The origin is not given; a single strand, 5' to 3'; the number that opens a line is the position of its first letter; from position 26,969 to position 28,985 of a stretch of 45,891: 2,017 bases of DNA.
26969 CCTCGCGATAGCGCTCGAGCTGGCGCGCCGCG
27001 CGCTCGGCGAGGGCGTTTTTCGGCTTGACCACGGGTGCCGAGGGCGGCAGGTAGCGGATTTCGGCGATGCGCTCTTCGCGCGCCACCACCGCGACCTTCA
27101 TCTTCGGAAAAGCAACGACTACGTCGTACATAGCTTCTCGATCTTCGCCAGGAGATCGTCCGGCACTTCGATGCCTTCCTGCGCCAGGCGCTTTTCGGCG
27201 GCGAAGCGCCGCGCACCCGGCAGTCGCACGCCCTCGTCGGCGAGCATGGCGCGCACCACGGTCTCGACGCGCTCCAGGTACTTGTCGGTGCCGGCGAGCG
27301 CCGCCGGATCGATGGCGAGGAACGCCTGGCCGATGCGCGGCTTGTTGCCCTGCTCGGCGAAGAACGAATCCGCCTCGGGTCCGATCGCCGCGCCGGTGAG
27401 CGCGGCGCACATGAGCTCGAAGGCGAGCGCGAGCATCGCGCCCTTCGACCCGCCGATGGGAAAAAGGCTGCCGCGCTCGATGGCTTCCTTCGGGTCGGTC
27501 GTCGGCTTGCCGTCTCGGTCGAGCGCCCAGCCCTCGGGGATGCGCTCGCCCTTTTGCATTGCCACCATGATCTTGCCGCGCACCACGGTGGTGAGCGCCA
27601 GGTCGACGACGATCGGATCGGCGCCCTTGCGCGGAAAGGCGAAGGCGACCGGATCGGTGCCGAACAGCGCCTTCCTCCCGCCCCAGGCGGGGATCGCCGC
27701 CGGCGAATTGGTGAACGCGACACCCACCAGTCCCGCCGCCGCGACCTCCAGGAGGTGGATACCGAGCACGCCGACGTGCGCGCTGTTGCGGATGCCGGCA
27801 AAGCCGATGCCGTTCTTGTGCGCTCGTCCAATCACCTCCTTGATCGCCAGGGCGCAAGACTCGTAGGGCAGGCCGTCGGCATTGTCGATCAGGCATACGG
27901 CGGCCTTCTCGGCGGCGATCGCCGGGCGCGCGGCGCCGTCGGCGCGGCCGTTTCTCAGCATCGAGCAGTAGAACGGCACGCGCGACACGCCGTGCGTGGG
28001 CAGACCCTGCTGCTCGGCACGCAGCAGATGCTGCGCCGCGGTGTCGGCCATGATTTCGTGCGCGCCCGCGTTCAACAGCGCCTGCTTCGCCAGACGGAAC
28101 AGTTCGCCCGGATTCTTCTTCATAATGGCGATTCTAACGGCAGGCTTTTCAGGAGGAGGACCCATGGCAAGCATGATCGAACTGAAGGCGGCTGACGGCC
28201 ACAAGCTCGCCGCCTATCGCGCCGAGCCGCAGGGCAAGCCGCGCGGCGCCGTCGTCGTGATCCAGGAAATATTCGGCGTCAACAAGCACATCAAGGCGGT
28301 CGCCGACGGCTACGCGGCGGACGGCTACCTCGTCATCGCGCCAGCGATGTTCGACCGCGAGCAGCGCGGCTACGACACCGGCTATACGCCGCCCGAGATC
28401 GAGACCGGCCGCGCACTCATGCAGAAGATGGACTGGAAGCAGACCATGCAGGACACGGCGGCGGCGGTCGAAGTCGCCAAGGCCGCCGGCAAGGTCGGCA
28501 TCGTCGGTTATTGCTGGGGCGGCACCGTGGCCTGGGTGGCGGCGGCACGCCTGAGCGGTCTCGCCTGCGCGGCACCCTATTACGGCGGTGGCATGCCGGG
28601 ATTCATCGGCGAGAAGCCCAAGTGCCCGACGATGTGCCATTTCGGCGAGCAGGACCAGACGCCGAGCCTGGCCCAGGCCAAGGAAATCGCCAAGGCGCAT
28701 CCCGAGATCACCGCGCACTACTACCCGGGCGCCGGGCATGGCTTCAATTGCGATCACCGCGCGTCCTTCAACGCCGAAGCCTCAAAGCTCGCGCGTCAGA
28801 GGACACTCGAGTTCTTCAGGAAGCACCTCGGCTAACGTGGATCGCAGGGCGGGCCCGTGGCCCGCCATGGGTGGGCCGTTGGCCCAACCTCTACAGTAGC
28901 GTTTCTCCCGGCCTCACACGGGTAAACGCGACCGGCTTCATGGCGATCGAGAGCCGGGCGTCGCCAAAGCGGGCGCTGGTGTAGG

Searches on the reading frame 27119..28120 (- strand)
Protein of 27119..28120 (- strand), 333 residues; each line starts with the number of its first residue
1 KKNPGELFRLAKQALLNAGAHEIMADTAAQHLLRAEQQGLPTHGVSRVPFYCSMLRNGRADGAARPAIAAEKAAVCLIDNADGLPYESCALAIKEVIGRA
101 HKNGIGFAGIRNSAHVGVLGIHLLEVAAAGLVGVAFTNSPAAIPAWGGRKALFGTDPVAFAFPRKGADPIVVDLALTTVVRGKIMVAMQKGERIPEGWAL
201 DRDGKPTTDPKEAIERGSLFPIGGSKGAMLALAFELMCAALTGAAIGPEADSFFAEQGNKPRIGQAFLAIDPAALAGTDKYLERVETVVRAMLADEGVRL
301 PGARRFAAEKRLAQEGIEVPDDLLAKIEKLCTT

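Call 29: search_protein_families(library=ncbifam, proteins=[window:27119-28120:-], max_evalue=0.001)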
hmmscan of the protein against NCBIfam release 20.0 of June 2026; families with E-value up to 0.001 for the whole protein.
window:27119-28120:- (333 aa): 5 families
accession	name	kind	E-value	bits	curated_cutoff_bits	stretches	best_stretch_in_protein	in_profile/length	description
NF040650.1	sulfolac_dhydr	equivalog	1.4e-60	205.3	500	1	10-332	11-331/339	L-sulfolactate dehydrogenase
NF011599.0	PRK15025.1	equivalog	5.4e-54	183.7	356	1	6-325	7-329/349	ureidoglycolate dehydrogenase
TIGR03175.1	AllD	equivalog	9.9e-52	176.2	496.2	1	5-324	6-328/349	ureidoglycolate dehydrogenase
NF007504.0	PRK10098.1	equivalog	1.9e-44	151.9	336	1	12-328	17-338/360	malate/lactate/ureidoglycolate dehydrogenase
NF009750.0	PRK13260.1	equivalog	1.1e-40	139.8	316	1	12-330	13-332/332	3-dehydro-L-gulonate 2-dehydrogenase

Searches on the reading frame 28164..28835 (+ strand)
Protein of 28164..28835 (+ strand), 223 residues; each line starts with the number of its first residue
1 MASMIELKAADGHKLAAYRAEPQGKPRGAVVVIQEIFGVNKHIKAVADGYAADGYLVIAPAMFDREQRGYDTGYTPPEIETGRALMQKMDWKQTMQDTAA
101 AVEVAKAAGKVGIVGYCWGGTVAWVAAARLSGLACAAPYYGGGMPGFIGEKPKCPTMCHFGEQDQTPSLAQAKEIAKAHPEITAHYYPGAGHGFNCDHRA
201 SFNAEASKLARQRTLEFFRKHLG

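Call 64: search_protein_families(library=pfam, proteins=[window:28164-28835:+], max_evalue=0.001)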
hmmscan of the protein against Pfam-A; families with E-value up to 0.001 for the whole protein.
window:28164-28835:+ (223 aa): 1 family
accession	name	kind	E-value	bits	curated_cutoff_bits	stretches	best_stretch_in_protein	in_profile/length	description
PF01738.24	DLH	-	5.6e-44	150.7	21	1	16-221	2-216/217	Dienelactone hydrolase family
